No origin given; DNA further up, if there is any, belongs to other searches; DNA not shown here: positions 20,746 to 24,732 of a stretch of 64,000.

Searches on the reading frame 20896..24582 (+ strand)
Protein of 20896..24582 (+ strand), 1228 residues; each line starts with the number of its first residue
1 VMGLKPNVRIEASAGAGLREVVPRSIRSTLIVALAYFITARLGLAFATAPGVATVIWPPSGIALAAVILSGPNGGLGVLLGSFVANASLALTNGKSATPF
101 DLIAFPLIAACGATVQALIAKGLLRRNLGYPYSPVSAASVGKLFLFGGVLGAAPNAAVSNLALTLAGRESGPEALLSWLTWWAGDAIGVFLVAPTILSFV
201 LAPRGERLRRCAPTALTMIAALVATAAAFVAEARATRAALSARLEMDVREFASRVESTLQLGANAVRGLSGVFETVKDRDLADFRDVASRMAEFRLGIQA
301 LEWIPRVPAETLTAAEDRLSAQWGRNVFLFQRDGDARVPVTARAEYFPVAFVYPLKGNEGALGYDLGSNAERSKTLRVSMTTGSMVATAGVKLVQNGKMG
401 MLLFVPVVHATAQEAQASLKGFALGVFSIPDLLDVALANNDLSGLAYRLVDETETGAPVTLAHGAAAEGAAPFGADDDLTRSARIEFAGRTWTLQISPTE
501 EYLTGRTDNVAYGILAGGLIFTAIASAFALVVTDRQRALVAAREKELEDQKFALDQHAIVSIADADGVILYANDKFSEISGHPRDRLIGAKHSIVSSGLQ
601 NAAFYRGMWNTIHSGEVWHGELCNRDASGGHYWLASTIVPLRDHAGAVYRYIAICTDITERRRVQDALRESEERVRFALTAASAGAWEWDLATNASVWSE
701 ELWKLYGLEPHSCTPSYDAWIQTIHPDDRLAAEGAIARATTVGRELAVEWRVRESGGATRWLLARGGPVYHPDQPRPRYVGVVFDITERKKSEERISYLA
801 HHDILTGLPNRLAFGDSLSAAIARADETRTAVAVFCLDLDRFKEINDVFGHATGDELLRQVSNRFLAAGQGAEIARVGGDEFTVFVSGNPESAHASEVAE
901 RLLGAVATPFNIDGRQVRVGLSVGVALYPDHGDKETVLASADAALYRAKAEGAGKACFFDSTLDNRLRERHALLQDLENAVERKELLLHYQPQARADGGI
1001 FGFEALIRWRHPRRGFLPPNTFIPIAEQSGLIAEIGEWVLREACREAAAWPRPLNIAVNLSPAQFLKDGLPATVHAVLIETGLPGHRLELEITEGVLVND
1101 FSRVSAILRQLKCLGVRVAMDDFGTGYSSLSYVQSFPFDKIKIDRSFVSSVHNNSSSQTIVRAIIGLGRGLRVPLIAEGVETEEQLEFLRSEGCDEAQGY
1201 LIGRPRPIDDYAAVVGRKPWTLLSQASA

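Call 85: search_protein_families(library=pfam, proteins=[window:20896-24582:+], max_evalue=0.0001)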
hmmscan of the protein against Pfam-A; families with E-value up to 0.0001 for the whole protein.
window:20896-24582:+ (1228 aa): 8 families
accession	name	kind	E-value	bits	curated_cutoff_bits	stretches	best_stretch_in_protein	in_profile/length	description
PF00563.25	EAL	-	3.8e-75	252.7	31.3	1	975-1205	2-236/236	EAL domain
PF00990.26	GGDEF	-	5.4e-39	134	23.8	1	800-953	1-159/161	Diguanylate cyclase, GGDEF domain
PF03924.19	CHASE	-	4e-36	125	25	1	281-459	5-186/189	CHASE domain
PF08447.18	PAS_3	-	1.6e-23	83.2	25.6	2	698-783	4-89/89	PAS fold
PF08448.16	PAS_4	-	1.5e-19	70.6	23.1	1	560-663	8-110/110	PAS fold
PF05231.19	MASE1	-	2.7e-17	63.3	29.8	1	30-227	3-196/299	MASE1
PF13426.13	PAS_9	-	1.6e-15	57.7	27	1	559-660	4-103/103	PAS domain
PF00989.32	PAS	-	1.6e-14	54.3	22.6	1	557-658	11-113/113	PAS fold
